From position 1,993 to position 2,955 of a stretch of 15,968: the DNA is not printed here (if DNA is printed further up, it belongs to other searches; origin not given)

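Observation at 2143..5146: Putative extracytoplasmic redox module: DUF4405-like His-rich membrane protein, NapH-like polyferredoxin and two secreted proteins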

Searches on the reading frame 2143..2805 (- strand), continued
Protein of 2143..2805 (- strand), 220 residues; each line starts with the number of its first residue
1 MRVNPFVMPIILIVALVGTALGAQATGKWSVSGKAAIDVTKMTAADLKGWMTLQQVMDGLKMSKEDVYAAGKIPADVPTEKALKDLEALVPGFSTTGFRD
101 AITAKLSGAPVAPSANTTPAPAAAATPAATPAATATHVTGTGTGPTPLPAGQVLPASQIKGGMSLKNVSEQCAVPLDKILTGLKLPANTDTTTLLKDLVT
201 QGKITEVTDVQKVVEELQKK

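Call 53: find_homologous_proteins(query=P0293, max_evalue=0.00001)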
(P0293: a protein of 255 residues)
Query P0293 (255 aa): 99 proteins with E <= 0.00001 among 726 candidates.
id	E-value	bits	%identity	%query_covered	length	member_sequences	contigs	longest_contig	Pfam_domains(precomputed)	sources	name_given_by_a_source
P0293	2.1e-162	556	100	100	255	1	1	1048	PF14697.12,PF12837.13,PF13746.12,PF13484.12,PF12838.13,PF13534.12,PF12800.13,PF12797.13,PF00037.33,PF13237.12,PF13183.12,PF13187.12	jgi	jgi:ferredoxin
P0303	3.6e-95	336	59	99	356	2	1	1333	PF14697.12,PF12801.13,PF12837.13,PF00037.33,PF12838.13,PF13237.12,PF13187.12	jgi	jgi:NAD-dependent dihydropyrimidine dehydrogenase PreA subunit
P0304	2.2e-92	327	60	99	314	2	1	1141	PF14697.12,PF12801.13,PF12837.13,PF00037.33,PF13746.12,PF12838.13,PF13237.12,PF13187.12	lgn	-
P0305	2.4e-91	323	59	99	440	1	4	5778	PF14697.12,PF12801.13,PF00037.33,PF13746.12,PF12838.13,PF13237.12,PF13187.12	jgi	jgi:polyferredoxin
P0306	4.6e-89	316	53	99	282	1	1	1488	PF14697.12,PF12837.13,PF00037.33,PF12838.13,PF13534.12,PF13237.12,PF13187.12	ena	-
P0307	1.4e-88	314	56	99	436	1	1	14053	PF14697.12,PF12801.13,PF00037.33,PF13746.12,PF12838.13,PF13237.12,PF13183.12,PF13187.12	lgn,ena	-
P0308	3.7e-88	313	57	99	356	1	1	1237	PF14697.12,PF12801.13,PF12837.13,PF00037.33,PF12838.13,PF13237.12,PF13187.12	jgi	jgi:ferredoxin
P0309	3.7e-86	306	54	99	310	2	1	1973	PF14697.12,PF12801.13,PF12837.13,PF00037.33,PF13746.12,PF12838.13,PF13237.12,PF13187.12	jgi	-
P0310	6.5e-86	306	77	69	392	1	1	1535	PF14697.12,PF12801.13,PF00037.33,PF12838.13,PF13237.12,PF13187.12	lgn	-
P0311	3.0e-83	297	54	98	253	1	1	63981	PF14697.12,PF12837.13,PF00037.33,PF12838.13,PF13237.12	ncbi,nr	ncbi:MAG: 4Fe-4S ferredoxin, partial [Eubacteriaceae bacterium]|nr:4Fe-4S ferredoxin [Eubacteriaceae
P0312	1.9e-78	281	52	99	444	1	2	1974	PF14697.12,PF12801.13,PF00037.33,PF12838.13,PF13237.12,PF13187.12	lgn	-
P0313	4.8e-75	270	50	99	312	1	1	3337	PF14697.12,PF12801.13,PF12837.13,PF00037.33,PF12838.13,PF13237.12,PF13187.12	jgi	jgi:Fe-S-cluster-containing hydrogenase component 2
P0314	2.3e-74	268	67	69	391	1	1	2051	PF14697.12,PF12801.13,PF12837.13,PF00037.33,PF12838.13,PF13237.12,PF13187.12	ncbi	-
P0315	1.2e-71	259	69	69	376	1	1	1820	PF14697.12,PF12801.13,PF12837.13,PF00037.33,PF13746.12,PF12838.13,PF13237.12,PF13187.12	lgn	-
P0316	2.1e-71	258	67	68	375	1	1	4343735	PF14697.12,PF12801.13,PF12837.13,PF00037.33,PF13746.12,PF12838.13,PF13237.12,PF13187.12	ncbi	-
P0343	1.3e-59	219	58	67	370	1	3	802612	PF14697.12,PF12801.13,PF00037.33,PF13237.12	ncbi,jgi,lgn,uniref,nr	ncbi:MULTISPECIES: 4Fe-4S binding protein [unclassified Dehalobacter]|uniref:4Fe-4S binding protein 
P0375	2.4e-48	183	49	69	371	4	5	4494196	PF14697.12,PF12801.13,PF00037.33,PF12838.13,PF13237.12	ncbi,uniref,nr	ncbi:4Fe-4S binding protein [Clostridium estertheticum]|uniref:4Fe-4S binding protein n=1 Tax=Clostr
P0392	1.7e-40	157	42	69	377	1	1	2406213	PF12801.13,PF13237.12,PF13187.12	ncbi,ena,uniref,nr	ncbi:4Fe-4S binding protein [Marispirochaeta sp.]|uniref:4Fe-4S binding protein n=1 Tax=Marispirocha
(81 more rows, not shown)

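Call 54: find_encoding_contigs(protein=P0375, flank=7000, max_places=2)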
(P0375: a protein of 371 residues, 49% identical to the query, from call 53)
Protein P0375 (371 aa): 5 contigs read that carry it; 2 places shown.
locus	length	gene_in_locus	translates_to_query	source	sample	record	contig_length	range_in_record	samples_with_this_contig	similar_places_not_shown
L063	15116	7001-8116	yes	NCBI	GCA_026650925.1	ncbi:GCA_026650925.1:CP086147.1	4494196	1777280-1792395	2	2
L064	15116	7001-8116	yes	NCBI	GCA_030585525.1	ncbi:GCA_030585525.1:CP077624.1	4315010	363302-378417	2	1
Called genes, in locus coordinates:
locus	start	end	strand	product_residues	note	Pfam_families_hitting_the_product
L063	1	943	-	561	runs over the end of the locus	-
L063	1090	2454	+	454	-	PF04055:Radical_SAM, PF13353:Fer4_12, PF13186:SPASM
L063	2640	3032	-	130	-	PF00581:Rhodanese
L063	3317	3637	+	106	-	PF00085:Thioredoxin, PF13098:Thioredoxin_2 (faint)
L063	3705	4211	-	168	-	-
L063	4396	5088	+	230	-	PF00072:Response_reg, PF00486:Trans_reg_C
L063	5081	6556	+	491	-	PF00672:HAMP, PF00512:HisKA, PF02518:HATPase_c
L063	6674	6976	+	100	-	PF09851:SHOCT (faint)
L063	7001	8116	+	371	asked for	PF00037:Fer4 (faint), PF12838:Fer4_7 (faint), PF12801:Fer4_5, PF13237:Fer4_10, PF14697:Fer4_21 (weak)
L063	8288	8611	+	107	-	PF00581:Rhodanese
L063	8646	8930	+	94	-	PF12840:HTH_20 (weak), PF01022:HTH_5 (weak)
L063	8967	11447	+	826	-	PF07992:Pyr_redox_2, PF13738:Pyr_redox_3, PF00070:Pyr_redox, PF02852:Pyr_redox_dim, PF00581:Rhodanese, PF01206:TusA, PF13686:DrsE_2, PF02635:DsrE (weak), +3 more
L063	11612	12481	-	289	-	PF00126:HTH_1, PF03466:LysR_substrate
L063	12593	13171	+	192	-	PF02417:Chromate_transp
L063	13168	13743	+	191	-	PF02417:Chromate_transp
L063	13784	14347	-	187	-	PF01209:Ubie_methyltran, PF02353:CMAS, PF13489:Methyltransf_23, PF05175:MTS, PF13847:Methyltransf_31, PF08241:Methyltransf_11, PF08242:Methyltransf_12, PF13649:Methyltransf_25, +1 more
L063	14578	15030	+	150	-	PF02001:DUF134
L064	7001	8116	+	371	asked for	PF00037:Fer4 (faint), PF12838:Fer4_7 (faint), PF12801:Fer4_5, PF13237:Fer4_10, PF14697:Fer4_21 (weak)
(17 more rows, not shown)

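Call 55: find_encoding_contigs(protein=P0343, flank=7000, max_places=2)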
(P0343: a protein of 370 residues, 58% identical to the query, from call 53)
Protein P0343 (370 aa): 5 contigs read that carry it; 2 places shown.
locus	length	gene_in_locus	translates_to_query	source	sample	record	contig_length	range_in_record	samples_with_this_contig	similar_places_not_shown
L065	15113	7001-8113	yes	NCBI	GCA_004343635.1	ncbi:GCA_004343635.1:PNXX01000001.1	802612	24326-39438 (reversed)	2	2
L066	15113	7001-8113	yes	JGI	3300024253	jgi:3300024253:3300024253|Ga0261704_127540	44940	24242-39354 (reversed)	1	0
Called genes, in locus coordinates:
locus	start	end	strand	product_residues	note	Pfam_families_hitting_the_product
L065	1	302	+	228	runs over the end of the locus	PF00072:Response_reg, PF00486:Trans_reg_C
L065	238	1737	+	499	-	-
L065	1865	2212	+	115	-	-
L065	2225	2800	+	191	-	-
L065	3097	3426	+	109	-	PF00324:AA_permease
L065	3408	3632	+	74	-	-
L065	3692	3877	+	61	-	PF02001:DUF134 (weak)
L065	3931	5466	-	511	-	PF00672:HAMP, PF00512:HisKA, PF02518:HATPase_c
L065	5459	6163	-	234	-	PF00072:Response_reg, PF00486:Trans_reg_C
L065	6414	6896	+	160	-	PF10925:DUF2680 (weak)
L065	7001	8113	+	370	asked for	PF00037:Fer4 (faint), PF12801:Fer4_5, PF13237:Fer4_10 (weak), PF14697:Fer4_21 (weak)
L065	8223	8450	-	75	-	-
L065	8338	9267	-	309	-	PF11300:DUF3102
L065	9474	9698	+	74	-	PF07872:DUF1659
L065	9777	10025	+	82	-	PF11148:DUF2922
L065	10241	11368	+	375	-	PF02481:DNA_processg_A, PF18306:LDcluster4 (faint), PF17782:WHD_DprA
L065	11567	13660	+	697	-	PF01751:Toprim, PF01131:Topoisom_bac, PF01396:Zn_ribbon_Top1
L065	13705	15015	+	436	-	PF01134:GIDA, PF13450:NAD_binding_8 (faint)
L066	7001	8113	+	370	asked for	PF00037:Fer4 (faint), PF12801:Fer4_5, PF13237:Fer4_10 (weak), PF14697:Fer4_21 (weak)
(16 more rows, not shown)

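Call 56: find_encoding_contigs(protein=P0392, flank=7000, max_places=1)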
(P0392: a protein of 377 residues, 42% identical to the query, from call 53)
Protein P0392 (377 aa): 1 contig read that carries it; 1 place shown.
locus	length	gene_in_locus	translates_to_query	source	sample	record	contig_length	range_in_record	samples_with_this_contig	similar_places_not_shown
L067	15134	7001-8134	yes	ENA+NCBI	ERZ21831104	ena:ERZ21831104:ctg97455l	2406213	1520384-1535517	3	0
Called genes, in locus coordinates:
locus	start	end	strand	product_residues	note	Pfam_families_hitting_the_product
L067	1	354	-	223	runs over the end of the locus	PF07385:Lyx_isomer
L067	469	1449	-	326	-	PF01408:GFO_IDH_MocA, PF02894:GFO_IDH_MocA_C, PF22725:GFO_IDH_MocA_C3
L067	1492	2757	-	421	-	PF06808:DctM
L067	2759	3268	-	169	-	PF04290:DctQ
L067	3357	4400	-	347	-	PF03480:DctP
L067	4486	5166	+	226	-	PF00392:GntR, PF01325:Fe_dep_repress (weak), PF07729:FCD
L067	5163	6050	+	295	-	PF00701:DHDPS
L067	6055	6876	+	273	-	PF00106:adh_short, PF13561:adh_short_C2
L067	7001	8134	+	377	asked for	PF12801:Fer4_5, PF13187:Fer4_9 (faint), PF12801:Fer4_5, PF13237:Fer4_10 (weak)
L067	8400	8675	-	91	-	-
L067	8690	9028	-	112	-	PF02635:DsrE (weak)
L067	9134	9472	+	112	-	PF02615:Ldh_2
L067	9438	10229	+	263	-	PF02371:Transposase_20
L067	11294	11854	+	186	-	-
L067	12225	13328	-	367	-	PF14319:Zn_Tnp_IS91, PF04986:Y2_Tnp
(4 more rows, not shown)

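Call 67: search_protein_families(library=ncbifam, proteins=[L063:5081-6556:+, L063:4396-5088:+, L065:6414-6896:+], max_evalue=0.00001)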
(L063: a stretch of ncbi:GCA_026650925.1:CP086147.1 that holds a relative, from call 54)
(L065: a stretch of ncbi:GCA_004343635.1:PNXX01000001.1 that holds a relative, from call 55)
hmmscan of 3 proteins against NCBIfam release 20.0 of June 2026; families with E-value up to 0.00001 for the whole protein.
L063:5081-6556:+ (491 aa): 73 families (the best 25 are shown)
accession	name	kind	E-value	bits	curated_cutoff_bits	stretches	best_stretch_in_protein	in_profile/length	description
NF033092.0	HK_WalK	equivalog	8.8e-85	285.5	725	2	248-481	361-591/594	cell wall metabolism sensor histidine kinase WalK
NF046044.1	PnpS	equivalog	3.3e-64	217.3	400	1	247-482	158-389/390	two-component system histidine kinase PnpS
NF041210.1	his_kin_PieS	equivalog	6.9e-57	193.5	850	1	11-486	10-472/474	two component system sensor histidine kinase PieS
TIGR02966.1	phoR_proteo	equivalog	3.6e-56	190.6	334.2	1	248-482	103-333/333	phosphate regulon sensor histidine kinase PhoR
NF040691.1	MtrAB_MtrB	equivalog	3.3e-47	161.6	450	1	169-480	181-488/507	MtrAB system histidine kinase MtrB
NF012163.2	BaeS_SmeS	equivalog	7.6e-47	160.3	500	1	176-481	166-455/457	sensor histidine kinase efflux regulator BaeS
NF045911.1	TCSHisKinNblS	equivalog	4e-43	147.7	1000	1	251-478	380-614/621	two-component system sensor histidine kinase NblS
NF007837.0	PRK10549.1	equivalog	7.1e-43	147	603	1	178-483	168-457/466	envelope stress sensor histidine kinase BaeS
TIGR01386.1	cztS_silS_copS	subfamily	7.3e-42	143.9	292.55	1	3-482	1-456/457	heavy metal sensor histidine kinase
NF041947.1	LuxQ_Vibrio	equivalog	4.5e-41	140.6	1200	1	252-481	465-693/843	quorum-sensing autoinducer 2 sensor kinase/phosphatase LuxQ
NF008312.0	PRK11100.1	equivalog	1.5e-39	136.1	356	1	138-481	145-471/477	two-component system sensor histidine kinase CreC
NF033093.1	HK_VicK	exception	1.8e-39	135.7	680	1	248-480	198-431/448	cell wall metabolism sensor histidine kinase VicK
NF008235.0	PRK11006.1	equivalog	5.2e-39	134.3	390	1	248-480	193-419/431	phosphate regulon sensor histidine kinase PhoR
NF008468.0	PRK11360.1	equivalog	1.3e-38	132.7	646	1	243-482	381-606/616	two-component system sensor histidine kinase AtoS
TIGR02956.1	TMAO_torS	equivalog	5.2e-38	130.8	676.5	1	253-479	458-677/967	TMAO reductase system sensor histidine kinase/response regulator TorS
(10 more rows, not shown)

L063:4396-5088:+ (230 aa): 94 families (the best 25 are shown)
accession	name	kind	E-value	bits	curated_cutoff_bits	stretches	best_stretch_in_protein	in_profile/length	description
NF040534.1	resp_reg_YycF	equivalog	4.9e-67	225.6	340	1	3-223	1-225/231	response regulator YycF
NF040689.1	MtrAB_MtrA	equivalog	6.3e-66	221.9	300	1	5-224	1-217/219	MtrAB system response regulator MtrA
TIGR02154.1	PhoB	equivalog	1e-65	221.2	296.2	1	1-226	1-226/226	phosphate regulon transcriptional regulator PhoB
NF045944.1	ResRegRpaBCyano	equivalog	3e-64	216.6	330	1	6-226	1-228/229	response regulator transcription factor RpaB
NF033120.0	vanR_FM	exception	1.8e-61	207.8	460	1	4-226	5-230/231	vancomycin resistance response regulator transcription factor, VanR-F/VanR-M family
NF053854.1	RespRegPhoBBctds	equivalog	4.7e-61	206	270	1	5-226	1-225/225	two-component system response regulator PhoB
NF033117.2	vanR_ACDEGLN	exception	2.3e-59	200.7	350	1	5-226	1-226/226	VanR-ABDEGLN family response regulator transcription factor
NF008296.0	PRK11083.1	equivalog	7e-58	195.7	273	1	3-227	4-227/228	two-component system response regulator CreB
NF007982.1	PRK10710.1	equivalog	8.5e-58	195.7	380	1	3-228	8-230/235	envelope stress response regulator BaeR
NF041733.1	resp_reg_CseB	equivalog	1.2e-55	188.4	350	1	4-225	2-226/228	two-component system response regulator CseB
NF007005.1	PRK09468.1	equivalog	3.9e-52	177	331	1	3-225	4-231/237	osmolarity response regulator transcription factor OmpR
NF012227.0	AdeR_RR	equivalog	1.3e-51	175.4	340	1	2-226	11-237/239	efflux system response regulator transcription factor AdeR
NF041209.1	resp_regPieR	equivalog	3.7e-51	174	450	1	4-226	2-228/231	two component system response regulator PieR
NF008199.0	PRK10955.1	equivalog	2.9e-50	171.3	341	1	3-223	2-226/232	envelope stress response regulator transcription factor CpxR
NF007546.0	PRK10161.1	equivalog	8.1e-49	166.2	471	1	1-227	1-227/229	phosphate response regulator transcription factor PhoB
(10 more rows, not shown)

L065:6414-6896:+ (160 aa): 0 families

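Call 71: search_protein_families(library=pfam, proteins=[L063:6674-6976:+], max_evalue=0.1)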
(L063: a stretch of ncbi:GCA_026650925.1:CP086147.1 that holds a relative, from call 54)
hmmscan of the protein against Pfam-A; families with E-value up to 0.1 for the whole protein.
L063:6674-6976:+ (100 aa): 9 families
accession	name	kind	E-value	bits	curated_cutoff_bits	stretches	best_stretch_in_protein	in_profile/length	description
PF09851.14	SHOCT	-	3.5e-06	27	27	1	40-60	3-23/28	Short C-terminal domain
PF18495.6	VbhA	-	0.00024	21.5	25.9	0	78-91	27-40/47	Antitoxin VbhA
PF17359.7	DUF5385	-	0.00024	21.2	25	1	7-52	3-48/217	Family of unknown function (DUF5385)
PF05961.16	Chordopox_A13L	-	0.017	15.8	24.1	1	12-52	7-46/69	Chordopoxvirus A13L protein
PF05767.17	Pox_A14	-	0.027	15.1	27.7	1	10-54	50-92/93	Poxvirus virion envelope protein A14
PF07672.19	MFS_Mycoplasma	-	0.049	13.5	24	1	9-41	70-102/297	Mycoplasma MFS transporter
PF15883.10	DUF4736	-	0.05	13.8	27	1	9-49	40-83/186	Domain of unknown function (DUF4736)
PF07531.19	TAFH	-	0.056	13.9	27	0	30-62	17-49/90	NHR1 homology to TAF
PF14178.11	YppF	-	0.065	13.6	24.7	0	35-62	20-47/59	YppF-like protein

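Call 83: search_solved_structures(query=A1, max_evalue=10)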
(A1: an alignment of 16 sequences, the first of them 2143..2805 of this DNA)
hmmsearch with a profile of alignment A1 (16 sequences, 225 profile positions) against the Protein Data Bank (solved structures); distinct sequences matched with E-value up to 10: 1.
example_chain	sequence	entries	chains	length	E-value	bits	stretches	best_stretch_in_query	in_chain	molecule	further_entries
7un3_D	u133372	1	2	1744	0.58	13.4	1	90-146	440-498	Ubiquitin,60S ribosomal protein L8,(E3-independent) E2 ubiquitin-conjugating enzyme fusion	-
